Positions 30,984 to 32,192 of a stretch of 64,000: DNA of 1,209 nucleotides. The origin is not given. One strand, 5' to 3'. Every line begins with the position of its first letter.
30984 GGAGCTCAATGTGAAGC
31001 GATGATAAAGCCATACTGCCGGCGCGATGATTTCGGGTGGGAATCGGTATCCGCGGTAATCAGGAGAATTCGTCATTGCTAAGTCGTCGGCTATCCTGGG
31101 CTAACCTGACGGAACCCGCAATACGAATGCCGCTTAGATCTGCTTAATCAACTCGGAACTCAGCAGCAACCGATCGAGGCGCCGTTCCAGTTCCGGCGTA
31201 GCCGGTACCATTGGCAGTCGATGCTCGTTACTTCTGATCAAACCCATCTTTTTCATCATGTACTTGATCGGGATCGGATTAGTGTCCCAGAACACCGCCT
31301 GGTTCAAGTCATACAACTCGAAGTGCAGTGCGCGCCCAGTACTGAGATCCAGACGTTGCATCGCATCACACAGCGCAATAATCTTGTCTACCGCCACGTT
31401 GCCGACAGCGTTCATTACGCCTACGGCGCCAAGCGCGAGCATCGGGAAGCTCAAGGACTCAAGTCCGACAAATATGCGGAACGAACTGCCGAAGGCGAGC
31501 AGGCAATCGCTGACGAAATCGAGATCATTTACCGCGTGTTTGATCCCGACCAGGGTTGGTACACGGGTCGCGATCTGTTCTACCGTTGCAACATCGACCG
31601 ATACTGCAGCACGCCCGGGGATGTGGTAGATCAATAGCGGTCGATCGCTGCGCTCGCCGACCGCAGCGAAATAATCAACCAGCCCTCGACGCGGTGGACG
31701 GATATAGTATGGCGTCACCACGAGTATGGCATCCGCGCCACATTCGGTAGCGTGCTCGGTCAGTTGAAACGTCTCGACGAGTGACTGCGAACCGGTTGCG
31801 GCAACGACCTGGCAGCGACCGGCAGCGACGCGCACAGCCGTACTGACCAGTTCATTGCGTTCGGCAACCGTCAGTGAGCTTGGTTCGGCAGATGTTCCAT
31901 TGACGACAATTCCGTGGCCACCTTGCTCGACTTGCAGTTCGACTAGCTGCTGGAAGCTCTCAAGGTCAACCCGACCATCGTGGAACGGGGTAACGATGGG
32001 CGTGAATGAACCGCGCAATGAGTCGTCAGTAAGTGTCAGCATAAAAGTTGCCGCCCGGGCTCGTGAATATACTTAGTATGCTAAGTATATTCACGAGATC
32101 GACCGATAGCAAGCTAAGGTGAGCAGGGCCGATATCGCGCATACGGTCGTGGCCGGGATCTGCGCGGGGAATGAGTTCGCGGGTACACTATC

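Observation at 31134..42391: Coherent catabolic cargo around the carboxylase-like genes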

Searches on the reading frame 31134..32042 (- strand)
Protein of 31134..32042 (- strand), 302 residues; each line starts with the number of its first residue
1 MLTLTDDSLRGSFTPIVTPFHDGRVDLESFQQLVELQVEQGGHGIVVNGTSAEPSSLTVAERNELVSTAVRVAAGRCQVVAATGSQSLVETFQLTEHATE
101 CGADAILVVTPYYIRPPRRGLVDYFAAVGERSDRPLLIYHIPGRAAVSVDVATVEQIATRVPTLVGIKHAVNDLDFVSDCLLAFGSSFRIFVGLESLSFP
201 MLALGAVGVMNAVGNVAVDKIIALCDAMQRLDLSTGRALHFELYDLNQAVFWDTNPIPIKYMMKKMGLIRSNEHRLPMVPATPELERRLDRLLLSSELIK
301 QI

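Call 3: search_protein_families(library=pfam, proteins=[window:31134-32042:-])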
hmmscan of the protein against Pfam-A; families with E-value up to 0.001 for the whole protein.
window:31134-32042:- (302 aa): 1 family
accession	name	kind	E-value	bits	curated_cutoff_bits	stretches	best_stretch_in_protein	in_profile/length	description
PF00701.28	DHDPS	-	2.8e-68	230.2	22.1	1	9-292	2-285/289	Dihydrodipicolinate synthetase family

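Call 4: search_protein_families(library=ncbifam, proteins=[window:31134-32042:-])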
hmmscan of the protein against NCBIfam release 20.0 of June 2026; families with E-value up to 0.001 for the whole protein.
window:31134-32042:- (302 aa): 7 families
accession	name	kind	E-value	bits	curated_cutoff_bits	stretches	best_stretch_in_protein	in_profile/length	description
TIGR02313.1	HpaI-NOT-DapA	exception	2e-88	296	396.7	1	9-294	1-287/294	2,4-dihydroxyhept-2-ene-1,7-dioic acid aldolase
TIGR00674.1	dapA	equivalog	1.2e-70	237.6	206.15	1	12-292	2-282/286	4-hydroxy-tetrahydrodipicolinate synthase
NF003164.0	PRK04147.1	equivalog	1.9e-32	112.8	281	1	8-292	3-286/294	N-acetylneuraminate lyase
NF002958.0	PRK03620.1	subfamily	1.2e-30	106.4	278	1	17-210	19-208/307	5-dehydro-4-deoxyglucarate dehydratase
NF040954.1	Arch_KDGaldase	equivalog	1.7e-26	93.2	390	1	14-288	5-273/288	bifunctional 2-dehydro-3-deoxy-phosphogluconate/2-dehydro-3-deoxy-6-phosphogalactonate aldolase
TIGR00683.1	nanA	equivalog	1.2e-25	90.5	382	1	9-281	1-273/293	N-acetylneuraminate lyase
TIGR03249.1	KdgD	equivalog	2.3e-21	76.2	373.95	1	17-211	17-208/299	5-dehydro-4-deoxyglucarate dehydratase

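Call 34: search_solved_structures(query=window:31134-32042:-, max_evalue=1e-20)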
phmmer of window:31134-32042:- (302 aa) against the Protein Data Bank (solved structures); distinct sequences matched with E-value up to 1e-20: 81 (the best 60 are shown).
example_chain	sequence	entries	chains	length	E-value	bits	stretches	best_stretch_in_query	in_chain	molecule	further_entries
2ehh_A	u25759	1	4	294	5.4e-62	212.7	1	10-294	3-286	Dihydrodipicolinate synthase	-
1o5k_A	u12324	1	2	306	2.5e-56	194.2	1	9-295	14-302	4-hydroxy-tetrahydrodipicolinate synthase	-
3pb2_A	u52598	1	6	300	1.1e-55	192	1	9-295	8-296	Dihydrodipicolinate synthase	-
3pb0_A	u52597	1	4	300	1e-54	188.8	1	9-295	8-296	Dihydrodipicolinate synthase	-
6mqh_A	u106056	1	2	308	4.6e-54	186.7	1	8-282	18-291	4-hydroxy-tetrahydrodipicolinate synthase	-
6t3t_B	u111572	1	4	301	3.6e-53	183.8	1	9-291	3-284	4-hydroxy-tetrahydrodipicolinate synthase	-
3pud_A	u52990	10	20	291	2e-51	178.1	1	9-289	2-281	Dihydrodipicolinate synthase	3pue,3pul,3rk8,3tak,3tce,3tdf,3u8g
3qze_A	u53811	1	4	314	3.8e-51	177.1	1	8-289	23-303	Dihydrodipicolinate synthase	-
6p90_A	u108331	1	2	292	4e-51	177.1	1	9-289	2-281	4-hydroxy-tetrahydrodipicolinate synthase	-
2vc6_A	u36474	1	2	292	5.4e-51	176.6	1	10-293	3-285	DIHYDRODIPICOLINATE SYNTHASE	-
3noe_A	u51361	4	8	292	1.1e-50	175.6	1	9-285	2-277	Dihydrodipicolinate synthase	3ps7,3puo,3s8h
2yxg_A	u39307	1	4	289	5.9e-49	169.9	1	10-294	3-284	Dihydrodipicolinate synthase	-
7kr7_A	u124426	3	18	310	7e-49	169.7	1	9-290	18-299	4-hydroxy-tetrahydrodipicolinate synthase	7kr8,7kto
4icn_A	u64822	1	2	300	9.4e-49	169.3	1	9-286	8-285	DIHYDRODIPICOLINATE SYNTHASE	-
7kel_A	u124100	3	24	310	9.7e-49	169.2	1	9-290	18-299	4-hydroxy-tetrahydrodipicolinate synthase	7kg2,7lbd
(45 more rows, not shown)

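Call 57: search_protein_families(library=pfam, proteins=[L109:5418-6497:+, L109:6518-7279:+, L109:7309-8319:-, L109:12023-12694:+, L109:13540-15906:+, L109:16066-16737:-, L126:5546-6793:-, L126:6853-8205:-, L126:11962-12888:+, L126:12979-13968:+])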
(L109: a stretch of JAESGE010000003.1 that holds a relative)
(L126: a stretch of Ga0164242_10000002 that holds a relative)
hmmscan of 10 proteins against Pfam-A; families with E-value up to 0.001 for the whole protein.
L109:5418-6497:+ (359 aa): 2 families
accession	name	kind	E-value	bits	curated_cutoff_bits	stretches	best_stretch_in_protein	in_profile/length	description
PF19112.6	VanA_C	-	5.2e-45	154.4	23.5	1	150-342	1-192/193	Vanillate O-demethylase oxygenase C-terminal domain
PF00355.32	Rieske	-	2.8e-21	75.7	20.3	1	16-99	2-86/88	Rieske [2Fe-2S] domain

L109:6518-7279:+ (253 aa): 3 families
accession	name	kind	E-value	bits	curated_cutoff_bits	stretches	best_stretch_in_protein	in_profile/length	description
PF00561.26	Abhydrolase_1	-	8.8e-26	91.5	25.8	1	14-236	2-243/245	alpha/beta hydrolase fold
PF12697.13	Abhydrolase_6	-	1.4e-18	68.8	26.3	1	15-238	1-211/217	Alpha/beta hydrolase family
PF12146.15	Hydrolase_4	-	7.5e-11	42.2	27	1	15-132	7-130/239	Serine aminopeptidase, S33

L109:7309-8319:- (336 aa): 0 families

L109:12023-12694:+ (223 aa): 3 families
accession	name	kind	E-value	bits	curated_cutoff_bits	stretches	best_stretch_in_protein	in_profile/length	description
PF01738.24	DLH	-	8.5e-37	127.3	21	1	16-217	2-215/217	Dienelactone hydrolase family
PF00561.26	Abhydrolase_1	-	0.00025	21.2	25.8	0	103-125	65-87/245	alpha/beta hydrolase fold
PF12697.13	Abhydrolase_6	-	0.00031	21.9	26.3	0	49-140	22-100/217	Alpha/beta hydrolase family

L109:13540-15906:+ (788 aa): 2 families
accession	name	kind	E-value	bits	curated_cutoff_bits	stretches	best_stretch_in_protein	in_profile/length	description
PF00593.30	TonB_dep_Rec_b-barrel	-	1.3e-38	134.5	27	1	313-751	19-436/436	TonB dependent receptor-like, beta-barrel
PF07715.20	Plug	-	9.7e-15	55.4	23.9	1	74-180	2-107/107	TonB-dependent Receptor Plug Domain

L109:16066-16737:- (223 aa): 1 family
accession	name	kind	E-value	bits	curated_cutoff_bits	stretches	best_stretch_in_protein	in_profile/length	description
PF07883.17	Cupin_2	-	7.6e-10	38.8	27.2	1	135-200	4-69/70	Cupin domain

L126:5546-6793:- (415 aa): 0 families

L126:6853-8205:- (450 aa): 2 families
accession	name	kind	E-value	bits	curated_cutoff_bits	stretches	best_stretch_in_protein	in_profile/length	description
PF00285.26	Citrate_synt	-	4.4e-50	171.1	27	1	106-442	4-357/357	Citrate synthase, C-terminal domain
PF12728.13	HTH_17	-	0.00016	22.3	27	1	41-84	5-46/51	Helix-turn-helix domain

L126:11962-12888:+ (308 aa): 1 family
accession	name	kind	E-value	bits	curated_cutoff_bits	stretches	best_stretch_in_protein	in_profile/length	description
PF00892.27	EamA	-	5.7e-23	82.1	28.2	2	8-145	2-134/135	EamA-like transporter family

L126:12979-13968:+ (329 aa): 1 family
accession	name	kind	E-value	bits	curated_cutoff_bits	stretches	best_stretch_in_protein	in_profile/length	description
PF12974.12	Phosphonate-bd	-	0.00049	20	27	0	48-138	48-140/242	ABC transporter, phosphonate, periplasmic substrate-binding protein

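Call 61: search_protein_families(library=ncbifam, proteins=[L109:8972-9961:+, L109:11095-12030:+])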
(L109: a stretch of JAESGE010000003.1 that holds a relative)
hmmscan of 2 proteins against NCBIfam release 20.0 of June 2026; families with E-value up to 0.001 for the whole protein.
L109:8972-9961:+ (329 aa): 13 families
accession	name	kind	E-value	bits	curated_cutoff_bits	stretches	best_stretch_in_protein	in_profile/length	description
NF006379.0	PRK08618.1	equivalog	2.7e-40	138.7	417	1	87-316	92-324/326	ornithine cyclodeaminase family protein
NF005011.0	PRK06407.1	subfamily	2.1e-35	122.4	337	1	7-300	4-292/302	ornithine cyclodeaminase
NF004793.0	PRK06141.1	equivalog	4.5e-33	114.6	322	1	83-306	86-310/314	bifunctional Delta(1)-pyrroline-2-carboxylate/Delta(1)-piperideine-2-carboxylate reductase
NF006141.0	PRK08291.1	equivalog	1e-31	110.1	408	1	99-317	109-329/330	cyclodeaminase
TIGR02371.1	ala_DH_arch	equivalog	4.8e-29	101.5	409.15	1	6-315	3-321/325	alanine dehydrogenase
TIGR02992.1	ectoine_eutC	equivalog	3.4e-26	92.1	471.65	1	96-316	103-325/326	ectoine utilization protein EutC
NF045643.1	ImmsucRedBhcD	equivalog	3.5e-23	82.4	500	1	9-313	5-316/321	iminosuccinate reductase BhcD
NF005603.0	PRK07340.1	equivalog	1.1e-22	80.7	266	1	89-303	94-299/307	delta(1)-pyrroline-2-carboxylate reductase family protein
NF005762.1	PRK07589.1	equivalog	1.3e-22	80.3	350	1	101-313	107-315/334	ornithine cyclodeaminase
NF005296.0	PRK06823.1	equivalog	8.5e-21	74.2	438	1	89-284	94-284/315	ornithine cyclodeaminase family protein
TIGR03944.1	dehyd_SbnB_fam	equivalog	1e-20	74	326.9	1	89-315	98-323/327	2,3-diaminopropionate biosynthesis protein SbnB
NF045512.1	PyrPipCarbRedLhpI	equivalog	6.5e-16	58.3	400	1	90-300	91-290/298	bifunctional Delta(1)-pyrroline-2-carboxylate/Delta(1)-piperideine-2-carboxylate reductase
NF004848.0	PRK06199.1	subfamily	1.8e-11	43.8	362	1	90-199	123-234/379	tyramine oxidase subunit B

L109:11095-12030:+ (311 aa): 7 families
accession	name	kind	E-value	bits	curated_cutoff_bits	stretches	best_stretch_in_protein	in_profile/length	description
TIGR02313.1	HpaI-NOT-DapA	exception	2.4e-91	305.6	396.7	1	9-301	1-293/294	2,4-dihydroxyhept-2-ene-1,7-dioic acid aldolase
TIGR00674.1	dapA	equivalog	2.2e-76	256.5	206.15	1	12-296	2-285/286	4-hydroxy-tetrahydrodipicolinate synthase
NF003164.0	PRK04147.1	equivalog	5.3e-37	127.7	281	1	8-295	3-288/294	N-acetylneuraminate lyase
NF002958.0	PRK03620.1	subfamily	7.1e-32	110.4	278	1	17-240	19-240/307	5-dehydro-4-deoxyglucarate dehydratase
TIGR00683.1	nanA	equivalog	1.3e-30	106.7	382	1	9-280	1-271/293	N-acetylneuraminate lyase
TIGR03249.1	KdgD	equivalog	3.5e-26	92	373.95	1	17-236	17-235/299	5-dehydro-4-deoxyglucarate dehydratase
NF040954.1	Arch_KDGaldase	equivalog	5.2e-26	91.6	390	1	15-248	6-232/288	bifunctional 2-dehydro-3-deoxy-phosphogluconate/2-dehydro-3-deoxy-6-phosphogalactonate aldolase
